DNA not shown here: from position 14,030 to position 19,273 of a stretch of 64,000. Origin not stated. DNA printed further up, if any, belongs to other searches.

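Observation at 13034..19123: Stand-alone FAAL-ACP-KS-ACP-aminotransferase megasynthase with a divergent thioesterase. Predicted beta-amino fatty acid pathway.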

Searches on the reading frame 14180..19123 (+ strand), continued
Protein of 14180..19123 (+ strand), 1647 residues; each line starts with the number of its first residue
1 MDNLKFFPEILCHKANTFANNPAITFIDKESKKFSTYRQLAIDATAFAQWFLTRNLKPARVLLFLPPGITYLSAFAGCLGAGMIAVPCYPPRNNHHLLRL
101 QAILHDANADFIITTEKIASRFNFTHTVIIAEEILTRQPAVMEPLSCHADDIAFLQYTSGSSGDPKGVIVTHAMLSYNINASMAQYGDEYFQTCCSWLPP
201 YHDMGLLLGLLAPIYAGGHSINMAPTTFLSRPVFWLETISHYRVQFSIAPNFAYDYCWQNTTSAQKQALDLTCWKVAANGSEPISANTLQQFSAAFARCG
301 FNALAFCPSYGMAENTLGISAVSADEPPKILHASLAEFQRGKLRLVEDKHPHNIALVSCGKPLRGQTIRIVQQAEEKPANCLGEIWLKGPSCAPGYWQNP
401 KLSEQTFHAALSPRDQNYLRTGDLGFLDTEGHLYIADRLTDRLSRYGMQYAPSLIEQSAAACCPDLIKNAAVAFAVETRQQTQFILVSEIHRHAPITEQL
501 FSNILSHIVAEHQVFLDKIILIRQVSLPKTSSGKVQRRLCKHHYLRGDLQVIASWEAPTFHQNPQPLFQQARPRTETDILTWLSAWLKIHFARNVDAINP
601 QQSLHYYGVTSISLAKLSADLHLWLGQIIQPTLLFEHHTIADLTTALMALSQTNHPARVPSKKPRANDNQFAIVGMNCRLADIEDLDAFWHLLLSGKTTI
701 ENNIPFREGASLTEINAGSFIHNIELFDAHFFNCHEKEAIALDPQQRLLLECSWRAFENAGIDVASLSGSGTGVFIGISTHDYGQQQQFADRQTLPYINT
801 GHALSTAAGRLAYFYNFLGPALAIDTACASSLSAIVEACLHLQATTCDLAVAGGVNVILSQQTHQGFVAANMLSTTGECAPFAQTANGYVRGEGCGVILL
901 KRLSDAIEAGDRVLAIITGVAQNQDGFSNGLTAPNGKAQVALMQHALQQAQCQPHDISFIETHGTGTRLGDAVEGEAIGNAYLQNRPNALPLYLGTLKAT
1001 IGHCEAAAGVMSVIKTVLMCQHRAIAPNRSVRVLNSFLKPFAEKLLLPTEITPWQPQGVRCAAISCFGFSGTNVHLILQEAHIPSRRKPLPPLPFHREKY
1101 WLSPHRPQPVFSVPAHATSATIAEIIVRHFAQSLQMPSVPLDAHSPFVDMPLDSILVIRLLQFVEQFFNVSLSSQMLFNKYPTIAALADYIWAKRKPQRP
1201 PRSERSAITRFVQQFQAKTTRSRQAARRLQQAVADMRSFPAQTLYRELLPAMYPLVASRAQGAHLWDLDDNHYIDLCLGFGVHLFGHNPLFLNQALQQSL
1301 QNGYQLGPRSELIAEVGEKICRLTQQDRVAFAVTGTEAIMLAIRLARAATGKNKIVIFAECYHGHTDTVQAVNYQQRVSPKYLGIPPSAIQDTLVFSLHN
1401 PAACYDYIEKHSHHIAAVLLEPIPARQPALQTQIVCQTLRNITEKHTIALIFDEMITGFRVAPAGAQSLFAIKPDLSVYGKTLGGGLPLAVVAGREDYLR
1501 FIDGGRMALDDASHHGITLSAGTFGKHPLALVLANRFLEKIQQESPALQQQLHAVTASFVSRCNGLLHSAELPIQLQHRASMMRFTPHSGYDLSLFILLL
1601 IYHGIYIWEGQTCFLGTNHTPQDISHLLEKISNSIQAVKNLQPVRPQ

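Call 16: search_solved_structures(query=window:14180-19123:+, max_evalue=1e-10)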
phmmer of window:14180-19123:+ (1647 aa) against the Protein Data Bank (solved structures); distinct sequences matched with E-value up to 1e-10: 304 (the best 60 are shown).
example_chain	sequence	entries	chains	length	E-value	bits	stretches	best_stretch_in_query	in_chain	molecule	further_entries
7zma_A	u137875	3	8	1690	1e-139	470.2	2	670-1089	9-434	Putative polyketide synthase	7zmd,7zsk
7r7f_A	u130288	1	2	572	5.7e-114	384.9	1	7-556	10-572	Polyketide synthase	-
7r7e_A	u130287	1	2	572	1.3e-113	383.8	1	7-556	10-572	Polyketide synthase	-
7r7g_A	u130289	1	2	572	2e-113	383.1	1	7-556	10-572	Polyketide synthase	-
4mz0_A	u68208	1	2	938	2.3e-107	363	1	641-1081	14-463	CurL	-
3kxw_A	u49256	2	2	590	4.5e-100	338.9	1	18-558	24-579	Saframycin Mx1 synthetase B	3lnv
6kfu_A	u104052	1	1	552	8.7e-99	334.6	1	1139-1637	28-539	Mycosubtilin synthase subunit A,Mycosubtilin synthase subunit A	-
6kfm_A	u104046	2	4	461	2.2e-94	320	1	1204-1637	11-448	Mycosubtilin synthase subunit A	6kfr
7uk4_A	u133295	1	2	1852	3.7e-92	312.6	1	573-1091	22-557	Polyketide synthase PKS13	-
2hg4_A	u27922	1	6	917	9.6e-92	311.3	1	657-1091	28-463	6-Deoxyerythronolide B Synthase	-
8cuy_A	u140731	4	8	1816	1.9e-91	310.3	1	577-1091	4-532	Polyketide synthase PKS13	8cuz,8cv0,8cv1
9pc6_A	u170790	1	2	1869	5.3e-91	308.8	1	704-1091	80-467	6-deoxyerythronolide-B synthase,RifR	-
9pat_A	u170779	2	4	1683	5.4e-91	308.8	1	704-1091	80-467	6-deoxyerythronolide-B synthase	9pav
9pat_C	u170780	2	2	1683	2e-90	306.9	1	704-1091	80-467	6-deoxyerythronolide-B synthase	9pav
8ee0_A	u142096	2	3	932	1e-89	304.5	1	668-1090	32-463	6-deoxyerythronolide B synthase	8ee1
7m7f_B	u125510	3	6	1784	6e-88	298.7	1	670-1081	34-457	EryAI,6-deoxyerythronolide-B synthase EryA3, modules 5 and 6 chimera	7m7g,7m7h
8tjn_B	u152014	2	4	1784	1.4e-87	297.5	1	670-1081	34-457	EryAI,6-deoxyerythronolide-B synthase EryA3, modules 5 and 6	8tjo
7m7i_B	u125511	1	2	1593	3.2e-87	296.3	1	670-1081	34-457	EryAI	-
7m7j_B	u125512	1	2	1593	5.2e-87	295.6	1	670-1081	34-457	EryAI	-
7uwr_A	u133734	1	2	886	3.1e-82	279.7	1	671-1081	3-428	Narbonolide/10-deoxymethynolide synthase PikA1, modules 1 and 2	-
4qyr_A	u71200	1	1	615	9.3e-78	264.9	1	667-1086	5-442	AT-less polyketide synthase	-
8cjh_A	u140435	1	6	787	1.9e-70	240.6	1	668-1081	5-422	Colibactin hybrid non-ribosomal peptide synthetase/type I polyketide synthase ClbK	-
4oqj_A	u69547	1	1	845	7.1e-69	235.5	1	665-1081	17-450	PKS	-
8xbl_A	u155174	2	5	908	1e-68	234.9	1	666-1081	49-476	Colibactin polyketide synthase ClbC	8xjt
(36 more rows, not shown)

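Call 42: search_protein_families(library=pfam, proteins=[P0008, P0021, P0004], max_evalue=0.00001)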
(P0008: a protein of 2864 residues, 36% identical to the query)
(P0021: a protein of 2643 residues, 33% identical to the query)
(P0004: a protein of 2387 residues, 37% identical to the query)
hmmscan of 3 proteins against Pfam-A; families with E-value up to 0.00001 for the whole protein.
P0008 (2864 aa): 10 families
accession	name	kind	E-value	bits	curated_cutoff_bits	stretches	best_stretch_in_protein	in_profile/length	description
PF00501.34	AMP-binding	-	1.2e-130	436.3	29.9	2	2276-2611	1-384/384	AMP-binding enzyme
PF00109.32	ketoacyl-synt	-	5.4e-81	272.4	20.8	1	649-893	3-252/252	Beta-ketoacyl synthase, N-terminal domain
PF00668.25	Condensation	-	4.7e-62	210.6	30.6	1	1836-2255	5-453/456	Condensation domain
PF00202.27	Aminotran_3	-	1.8e-55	188.7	30.5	1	1429-1787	9-372/403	Aminotransferase class-III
PF00550.31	PP-binding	-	1.7e-47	160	20.8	3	1258-1324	2-67/67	Phosphopantetheine attachment site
PF02801.28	Ketoacyl-synt_C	-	1.2e-39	135.4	20.8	1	902-1017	2-117/119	Beta-ketoacyl synthase, C-terminal domain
PF16197.11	KAsynt_C_assoc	-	1.6e-14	54.7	33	1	1031-1133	12-107/111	Ketoacyl-synthetase C-terminal extension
PF23024.1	AMP-dom_DIP2-like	-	8.8e-11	42.3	27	1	427-539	2-107/110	Disco-interacting protein 2-like, AMP domain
PF13193.12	AMP-binding_C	-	3.7e-09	37.8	24.5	1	2669-2743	1-76/76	AMP-binding enzyme C-terminal domain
PF22621.2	CurL-like_PKS_C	-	5.5e-06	26.7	27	0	1085-1146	1-62/64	CurL-like, PKS C-terminal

P0021 (2643 aa): 11 families
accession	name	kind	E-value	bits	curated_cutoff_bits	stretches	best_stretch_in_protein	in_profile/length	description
PF00109.32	ketoacyl-synt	-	2.9e-79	266.7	20.8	1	1055-1301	2-252/252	Beta-ketoacyl synthase, N-terminal domain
PF00501.34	AMP-binding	-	2.2e-57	195.1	29.9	1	30-412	10-384/384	AMP-binding enzyme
PF00668.25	Condensation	-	1.3e-56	192.6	30.6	1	2207-2623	8-446/456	Condensation domain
PF00202.27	Aminotran_3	-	1.4e-48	166.1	30.5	1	1805-2160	8-372/403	Aminotransferase class-III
PF02801.28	Ketoacyl-synt_C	-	1.6e-43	148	20.8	1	1309-1424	1-119/119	Beta-ketoacyl synthase, C-terminal domain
PF00296.26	Bac_luciferase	-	3.7e-41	141.9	27.9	1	699-998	7-307/314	Luciferase-like monooxygenase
PF00550.31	PP-binding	-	2.6e-21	76.1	20.8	2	1646-1709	2-64/67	Phosphopantetheine attachment site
PF16197.11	KAsynt_C_assoc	-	8e-10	39.5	33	1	1426-1531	1-107/111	Ketoacyl-synthetase C-terminal extension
PF23024.1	AMP-dom_DIP2-like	-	1e-09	38.9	27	1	455-558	1-96/110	Disco-interacting protein 2-like, AMP domain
PF22336.2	RhiE-like_linker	-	3.1e-08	33.9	27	1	1488-1549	1-61/67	RhiE-like, KS-MAT linker domain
PF22621.2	CurL-like_PKS_C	-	5.2e-07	30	27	1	1488-1545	4-61/64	CurL-like, PKS C-terminal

P0004 (2387 aa): 12 families
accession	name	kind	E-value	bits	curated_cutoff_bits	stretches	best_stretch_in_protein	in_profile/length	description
PF00109.32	ketoacyl-synt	-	3.9e-95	318.7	20.8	1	672-921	2-252/252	Beta-ketoacyl synthase, N-terminal domain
PF00501.34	AMP-binding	-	1.3e-67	228.7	29.9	1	21-409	2-384/384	AMP-binding enzyme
PF00698.26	Acyl_transf_1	-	1.4e-64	219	32.7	1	1204-1521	2-318/319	Acyl transferase domain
PF00202.27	Aminotran_3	-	9.4e-54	183.1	30.5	1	1732-2077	11-371/403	Aminotransferase class-III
PF02801.28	Ketoacyl-synt_C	-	1e-44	151.8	20.8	1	929-1046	1-118/119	Beta-ketoacyl synthase, C-terminal domain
PF00975.26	Thioesterase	-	2.9e-42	145.9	26.4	1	2145-2365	2-221/226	Thioesterase domain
PF00550.31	PP-binding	-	1.7e-32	111.9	20.8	2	1586-1652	2-67/67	Phosphopantetheine attachment site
PF16197.11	KAsynt_C_assoc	-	8.8e-17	62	33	1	1049-1163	1-108/111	Ketoacyl-synthetase C-terminal extension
PF23024.1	AMP-dom_DIP2-like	-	6.3e-15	55.6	27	1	453-565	2-108/110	Disco-interacting protein 2-like, AMP domain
PF22621.2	CurL-like_PKS_C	-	5.4e-11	42.7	27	1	1114-1177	1-64/64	CurL-like, PKS C-terminal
PF22336.2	RhiE-like_linker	-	2.7e-08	34.1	27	1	1118-1184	2-67/67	RhiE-like, KS-MAT linker domain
PF23297.2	ACP_SdgA_C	-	1.1e-06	29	27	0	1591-1631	19-59/95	Highly reducing polyketide synthase sdgA, C-terminal ACP domain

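Call 59: find_encoding_contigs(protein=P0004, flank=10000, max_places=2)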
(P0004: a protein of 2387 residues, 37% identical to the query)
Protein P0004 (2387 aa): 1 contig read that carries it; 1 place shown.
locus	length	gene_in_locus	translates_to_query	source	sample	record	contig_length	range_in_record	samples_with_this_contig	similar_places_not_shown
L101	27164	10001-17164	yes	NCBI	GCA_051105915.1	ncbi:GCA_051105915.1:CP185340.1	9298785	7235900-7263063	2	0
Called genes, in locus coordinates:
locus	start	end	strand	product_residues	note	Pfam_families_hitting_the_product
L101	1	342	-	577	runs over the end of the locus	PF06609:TRI12, PF00083:Sugar_tr, PF07690:MFS_1, PF12832:MFS_1_like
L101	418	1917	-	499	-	PF02074:Peptidase_M32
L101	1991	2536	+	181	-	-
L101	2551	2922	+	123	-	-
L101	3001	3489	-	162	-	-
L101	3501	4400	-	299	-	PF09544:DUF2381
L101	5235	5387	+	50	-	-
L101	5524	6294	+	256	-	PF00075:RNase_H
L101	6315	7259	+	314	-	-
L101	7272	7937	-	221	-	PF01476:LysM, PF05257:CHAP (weak)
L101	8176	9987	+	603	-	PF00487:FA_desaturase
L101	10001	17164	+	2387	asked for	PF00501:AMP-binding, PF23024:AMP-dom_DIP2-like, PF00550:PP-binding, PF00109:ketoacyl-synt, PF02801:Ketoacyl-synt_C, PF16197:KAsynt_C_assoc, PF22336:RhiE-like_linker, PF22621:CurL-like_PKS_C, +5 more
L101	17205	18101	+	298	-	PF12146:Hydrolase_4, PF00561:Abhydrolase_1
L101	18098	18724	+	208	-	-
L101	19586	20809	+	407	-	-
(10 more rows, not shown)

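Call 60: find_encoding_contigs(protein=P0013, flank=10000, max_places=2)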
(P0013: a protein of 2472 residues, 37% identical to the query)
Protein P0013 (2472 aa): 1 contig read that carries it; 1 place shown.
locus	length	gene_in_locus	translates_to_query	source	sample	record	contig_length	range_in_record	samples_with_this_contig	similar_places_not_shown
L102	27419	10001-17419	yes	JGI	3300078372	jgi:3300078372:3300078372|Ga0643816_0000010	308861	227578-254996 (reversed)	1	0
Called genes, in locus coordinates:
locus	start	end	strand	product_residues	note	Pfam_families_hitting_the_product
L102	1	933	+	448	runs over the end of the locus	PF00083:Sugar_tr, PF07690:MFS_1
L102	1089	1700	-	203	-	PF00440:TetR_N, PF16925:TetR_C_13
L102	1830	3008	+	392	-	PF00083:Sugar_tr, PF07690:MFS_1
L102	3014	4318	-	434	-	PF00999:Na_H_Exchanger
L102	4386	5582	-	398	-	PF09995:MPAB_Lcp_cat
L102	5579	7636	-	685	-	PF03109:ABC1, PF00069:Pkinase (faint)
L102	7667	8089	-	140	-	PF19831:DUF6312 (weak)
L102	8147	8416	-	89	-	PF19702:DUF6200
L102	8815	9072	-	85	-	-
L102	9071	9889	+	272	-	-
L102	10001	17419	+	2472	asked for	PF00501:AMP-binding, PF00550:PP-binding, PF00109:ketoacyl-synt, PF02801:Ketoacyl-synt_C, PF16197:KAsynt_C_assoc, PF00698:Acyl_transf_1, PF00550:PP-binding, PF00202:Aminotran_3, +3 more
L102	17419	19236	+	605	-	PF00501:AMP-binding, PF23562:AMP-binding_C_3 (weak)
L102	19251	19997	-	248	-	PF01209:Ubie_methyltran, PF13489:Methyltransf_23, PF13847:Methyltransf_31, PF08241:Methyltransf_11, PF08242:Methyltransf_12, PF13649:Methyltransf_25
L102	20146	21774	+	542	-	PF07969:Amidohydro_3 (faint), PF01979:Amidohydro_1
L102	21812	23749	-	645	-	PF01266:DAO (faint), PF01494:FAD_binding_3, PF05834:Lycopene_cycl (faint), PF07992:Pyr_redox_2 (faint), PF12831:FAD_oxidored (faint), PF04820:Trp_halogenase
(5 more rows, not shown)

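Call 66: search_protein_families(library=padloc, proteins=[window:14180-19123:+], max_evalue=0.001)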
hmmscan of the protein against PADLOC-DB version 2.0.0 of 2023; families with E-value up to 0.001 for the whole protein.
window:14180-19123:+ (1647 aa): 0 families

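Call 68: find_encoding_contigs(protein=P0008, flank=10000, max_places=2)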
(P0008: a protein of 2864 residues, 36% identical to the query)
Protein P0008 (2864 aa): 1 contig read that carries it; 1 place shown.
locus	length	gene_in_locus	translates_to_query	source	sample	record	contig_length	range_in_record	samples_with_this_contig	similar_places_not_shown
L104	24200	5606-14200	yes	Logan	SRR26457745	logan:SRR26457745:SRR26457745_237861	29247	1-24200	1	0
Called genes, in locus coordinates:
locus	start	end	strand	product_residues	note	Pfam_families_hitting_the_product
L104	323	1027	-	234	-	PF22624:AASDHPPT_N (weak), PF01648:ACPS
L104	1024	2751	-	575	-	PF01565:FAD_binding_4, PF09129:Chol_subst-bind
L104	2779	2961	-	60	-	-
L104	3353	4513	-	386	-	PF07942:CARME (faint), PF08241:Methyltransf_11, PF13649:Methyltransf_25 (faint)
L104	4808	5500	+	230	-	-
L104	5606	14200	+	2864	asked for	PF00501:AMP-binding, PF23024:AMP-dom_DIP2-like, PF00550:PP-binding, PF00109:ketoacyl-synt, PF02801:Ketoacyl-synt_C, PF16197:KAsynt_C_assoc, PF00550:PP-binding, PF00202:Aminotran_3, +5 more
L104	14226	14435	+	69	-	PF03621:MbtH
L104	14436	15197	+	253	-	PF00561:Abhydrolase_1 (faint), PF00975:Thioesterase, PF12697:Abhydrolase_6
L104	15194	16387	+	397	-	PF00534:Glycos_transf_1, PF13692:Glyco_trans_1_4, PF20706:GT4-conflict (weak)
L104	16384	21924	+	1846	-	PF00109:ketoacyl-synt, PF02801:Ketoacyl-synt_C, PF16197:KAsynt_C_assoc, PF22621:CurL-like_PKS_C, PF00698:Acyl_transf_1, PF00106:adh_short, PF08659:KR, PF13561:adh_short_C2, +3 more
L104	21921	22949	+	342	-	PF02668:TauD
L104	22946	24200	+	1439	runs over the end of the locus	PF00501:AMP-binding, PF13193:AMP-binding_C, PF00550:PP-binding, PF00668:Condensation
